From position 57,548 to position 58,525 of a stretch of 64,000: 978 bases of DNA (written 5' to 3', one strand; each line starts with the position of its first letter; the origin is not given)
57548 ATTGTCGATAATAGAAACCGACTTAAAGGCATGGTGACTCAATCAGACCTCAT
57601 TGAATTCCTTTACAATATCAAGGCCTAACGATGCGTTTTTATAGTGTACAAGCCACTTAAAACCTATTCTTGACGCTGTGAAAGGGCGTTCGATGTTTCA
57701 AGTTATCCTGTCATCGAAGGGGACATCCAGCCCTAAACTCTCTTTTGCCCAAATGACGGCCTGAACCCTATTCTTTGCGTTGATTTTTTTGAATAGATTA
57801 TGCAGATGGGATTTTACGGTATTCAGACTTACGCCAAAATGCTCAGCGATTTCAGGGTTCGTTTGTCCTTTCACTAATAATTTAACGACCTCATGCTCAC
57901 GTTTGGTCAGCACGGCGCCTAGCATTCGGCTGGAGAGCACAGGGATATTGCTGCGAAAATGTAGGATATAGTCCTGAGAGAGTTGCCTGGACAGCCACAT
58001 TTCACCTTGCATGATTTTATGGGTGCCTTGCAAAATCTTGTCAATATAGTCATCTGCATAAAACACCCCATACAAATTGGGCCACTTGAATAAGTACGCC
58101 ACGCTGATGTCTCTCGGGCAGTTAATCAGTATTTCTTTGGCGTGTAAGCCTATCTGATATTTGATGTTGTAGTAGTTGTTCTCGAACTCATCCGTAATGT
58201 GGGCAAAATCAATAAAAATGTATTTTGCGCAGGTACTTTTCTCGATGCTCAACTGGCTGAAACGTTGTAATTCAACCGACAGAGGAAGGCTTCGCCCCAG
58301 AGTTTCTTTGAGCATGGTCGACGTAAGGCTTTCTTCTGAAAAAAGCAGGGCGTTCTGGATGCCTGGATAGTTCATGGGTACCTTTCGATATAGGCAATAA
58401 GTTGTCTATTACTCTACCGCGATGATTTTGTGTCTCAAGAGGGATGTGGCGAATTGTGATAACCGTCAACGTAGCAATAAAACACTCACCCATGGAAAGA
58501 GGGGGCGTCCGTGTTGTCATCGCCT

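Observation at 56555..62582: c-di-GMP regulatory neighbourhood: VpsT-like regulator with an intact W-L-S-R motif, flanked by an HPP-CBS membrane protein and a degenerate GGDEF-EAL-CBS protein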

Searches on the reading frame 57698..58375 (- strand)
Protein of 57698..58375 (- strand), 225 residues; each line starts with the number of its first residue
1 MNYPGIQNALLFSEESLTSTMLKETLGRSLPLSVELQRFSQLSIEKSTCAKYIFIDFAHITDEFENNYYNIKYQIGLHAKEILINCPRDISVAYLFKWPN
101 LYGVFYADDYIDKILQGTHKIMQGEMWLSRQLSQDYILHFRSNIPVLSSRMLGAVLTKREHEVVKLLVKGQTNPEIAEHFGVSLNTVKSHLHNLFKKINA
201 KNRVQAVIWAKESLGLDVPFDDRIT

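Call 3: search_protein_families(library=pfam, proteins=[window:57698-58375:-], max_evalue=0.01)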
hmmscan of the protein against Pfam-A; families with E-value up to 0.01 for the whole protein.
window:57698-58375:- (225 aa): 8 families
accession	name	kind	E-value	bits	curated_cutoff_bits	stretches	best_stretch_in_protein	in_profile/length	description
PF21155.3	VpsT-like_REC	-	2.7e-30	105.5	27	1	11-130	1-124/124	VpsT-like, receiver domain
PF00196.25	GerE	-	1.1e-19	70.2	23.5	1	155-210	2-57/57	Bacterial regulatory proteins, luxR family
PF08281.18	Sigma70_r4_2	-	1.8e-08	34.3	25.7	1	156-197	11-53/54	Sigma-70, region 4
PF04545.22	Sigma70_r4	-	7.2e-05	22.7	24.1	1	155-198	4-48/50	Sigma-70, region 4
PF13384.12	HTH_23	-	8.5e-05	22.7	24.6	1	161-192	8-39/50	Homeodomain-like domain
PF14493.12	HTH_40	-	0.0019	18.9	27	1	162-198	4-40/89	Helix-turn-helix domain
PF02796.21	HTH_7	-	0.0038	17.8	23.8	1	160-188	9-39/45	Helix-turn-helix domain of resolvase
PF16365.12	EutK_C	-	0.0081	16.6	27.5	0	168-196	12-40/52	Ethanolamine utilization protein EutK C-terminus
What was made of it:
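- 57698..58375 (-): VpsT-family regulator (225 aa): a VpsT-like receiver domain (aa 11-130) plus a LuxR/GerE HTH (aa 155-210). It is a divergent paralogue of the resident VpsT. Pfam PF21155 2.7e-30 and GerE 1e-19 (call 3).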

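Call 4: search_protein_families(library=ncbifam, proteins=[window:57698-58375:-], max_evalue=0.01)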
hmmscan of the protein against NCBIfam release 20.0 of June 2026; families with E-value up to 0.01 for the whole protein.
window:57698-58375:- (225 aa): 30 families (the best 25 are shown)
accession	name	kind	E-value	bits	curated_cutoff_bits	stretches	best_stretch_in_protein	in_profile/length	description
NF007505.1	PRK10100.1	equivalog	1.8e-39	135.5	250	1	10-214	2-203/204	biofilm master transcriptional regulator CsgD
NF007935.0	PRK10651.1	equivalog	1.3e-14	53.9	250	1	112-212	114-212/216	two-component system response regulator NarL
TIGR03020.2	EpsA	equivalog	1.1e-13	51.4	170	1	153-208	188-243/247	XrtB/PEP-CTERM-associated transcriptional regulator EpsA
NF052366.1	photon_PedR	equivalog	7.8e-13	48.4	120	1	155-211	2-58/74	photosynthetic electron transport-dependent transcriptional regulator PedR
NF003420.0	PRK04841.1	equivalog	9.8e-12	43.7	537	1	154-213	837-896/903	HTH-type transcriptional regulator MalT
NF011896.0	PRK15369.1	equivalog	1.1e-10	41.4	242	1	153-211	147-205/211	two component system response regulator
NF047785.1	respo_reg_MadR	equivalog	2.3e-10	40.2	300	1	154-211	147-204/209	MadR family response regulator transcription factor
NF007708.0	PRK10403.1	equivalog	7.1e-10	38.7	343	1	149-209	147-207/215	nitrate/nitrite response regulator protein NarP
NF007561.1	PRK10188.1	equivalog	9e-09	35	350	1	155-210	179-234/240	quorum-sensing transcriptional regulator SdiA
NF052445.1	RespRegMctR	equivalog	1.7e-08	34.1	300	1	112-202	109-191/205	two-component system response regulator MctR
TIGR03541.1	reg_near_HchA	equivalog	3.1e-08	33.4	215.6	1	153-210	169-226/232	PA1136 family autoinducer-binding transcriptional regulator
NF041830.1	RR_TF_ErdR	exception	1.7e-07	31.2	390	1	111-208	110-203/213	response regulator transcription factor ErdR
NF007403.0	PRK09935.1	equivalog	1e-06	28.5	271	1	148-211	142-205/210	fimbria biosynthesis transcriptional regulator FimZ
NF040749.1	tetrathio_RR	equivalog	1.5e-06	28.1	290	1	155-205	133-183/191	tetrathionate respiration response regulator TtrR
NF041673.1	transregRamA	equivalog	2.3e-06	26.9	500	1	155-211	218-274/280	acetate metabolism transcriptional regulator RamA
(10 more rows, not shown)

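Call 6: search_solved_structures(query=window:57698-58375:-, show_alignments=2, max_evalue=0.001)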
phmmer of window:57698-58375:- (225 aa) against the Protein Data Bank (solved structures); distinct sequences matched with E-value up to 0.001: 34.
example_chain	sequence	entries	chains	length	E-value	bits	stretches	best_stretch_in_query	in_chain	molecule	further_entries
3kln_A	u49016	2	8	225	1.2e-60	208.1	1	8-217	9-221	Transcriptional regulator, LuxR family | Transcriptional regulator VpsT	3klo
4wt0_B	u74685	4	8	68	1.3e-11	47.8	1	154-211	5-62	Response regulator receiver domain protein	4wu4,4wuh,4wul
4wsz_A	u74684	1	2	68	6.3e-11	45.6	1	154-211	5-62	Response regulator receiver domain protein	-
1a04_A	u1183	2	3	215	7.6e-11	45.3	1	107-212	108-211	NITRATE/NITRITE RESPONSE REGULATOR PROTEIN NARL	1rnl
5xp0_A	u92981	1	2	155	5.1e-10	42.6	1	9-139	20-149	Probable csgAB operon transcriptional regulatory protein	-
7ve4_A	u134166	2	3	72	7.3e-10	42.1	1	153-211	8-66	DNA-binding response regulator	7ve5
2rnj_A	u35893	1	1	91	1.1e-09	41.5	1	152-211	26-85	Response regulator protein vraR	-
5hev_A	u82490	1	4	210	2.2e-09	40.5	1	142-210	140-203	Response regulator protein VraR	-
4gvp_A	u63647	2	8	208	5e-09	39.4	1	152-211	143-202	Response regulator protein vraR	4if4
7ve6_A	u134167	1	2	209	5e-09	39.4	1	152-211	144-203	Response regulator protein VraR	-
7vim_A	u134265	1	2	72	6.7e-09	39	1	155-212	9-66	Protein EsrB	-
1fse_A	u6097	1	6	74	9.8e-09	38.4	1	155-208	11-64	GERE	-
7r3g_B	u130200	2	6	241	1.7e-08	37.7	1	154-215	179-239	Regulatory protein RhlR | PROSS optimized variant of RhlR with 75 mutations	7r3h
8u3b_G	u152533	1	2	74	2.4e-08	37.1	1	156-212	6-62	Nitrate/nitrite response regulator protein NarL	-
1je8_A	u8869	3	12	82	3.4e-08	36.6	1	155-212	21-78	Nitrate/Nitrite Response Regulator Protein NARL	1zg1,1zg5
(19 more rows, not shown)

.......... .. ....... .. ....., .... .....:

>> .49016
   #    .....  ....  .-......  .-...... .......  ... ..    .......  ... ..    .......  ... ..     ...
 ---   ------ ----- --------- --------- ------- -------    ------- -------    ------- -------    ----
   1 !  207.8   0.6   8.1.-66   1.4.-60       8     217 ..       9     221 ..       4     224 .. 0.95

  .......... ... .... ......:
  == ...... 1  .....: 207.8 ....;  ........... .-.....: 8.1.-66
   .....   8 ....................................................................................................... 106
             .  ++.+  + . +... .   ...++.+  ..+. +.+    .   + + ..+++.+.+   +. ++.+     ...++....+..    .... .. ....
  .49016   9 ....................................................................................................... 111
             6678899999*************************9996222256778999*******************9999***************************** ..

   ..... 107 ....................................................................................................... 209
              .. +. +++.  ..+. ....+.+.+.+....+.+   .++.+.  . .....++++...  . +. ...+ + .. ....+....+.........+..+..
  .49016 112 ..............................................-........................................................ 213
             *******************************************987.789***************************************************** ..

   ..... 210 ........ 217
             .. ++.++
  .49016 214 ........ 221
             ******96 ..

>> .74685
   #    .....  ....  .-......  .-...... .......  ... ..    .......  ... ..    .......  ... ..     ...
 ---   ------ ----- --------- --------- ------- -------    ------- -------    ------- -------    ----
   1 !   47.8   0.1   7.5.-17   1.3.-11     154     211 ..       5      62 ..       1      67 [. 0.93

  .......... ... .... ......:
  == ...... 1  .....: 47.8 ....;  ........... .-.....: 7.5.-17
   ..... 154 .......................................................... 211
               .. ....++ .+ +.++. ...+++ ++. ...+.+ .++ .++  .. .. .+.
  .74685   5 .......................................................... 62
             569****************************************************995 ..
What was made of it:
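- On VpsT-type c-di-GMP-binding LuxR/CsgD-family regulators: Aligned to PDB 3kln residues 9-221 (call 6).
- On CsgD: The PDB CsgD N-terminal domain gives E 5e-10 against VpsT at 1e-60 (call 6).
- The protein is far closer to VpsT (E 1e-60) than to CsgD (PDB 5xp0 E 5e-10; NCBIfam CsgD 135 bits against a cut-off of 250) (calls 4, 6).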
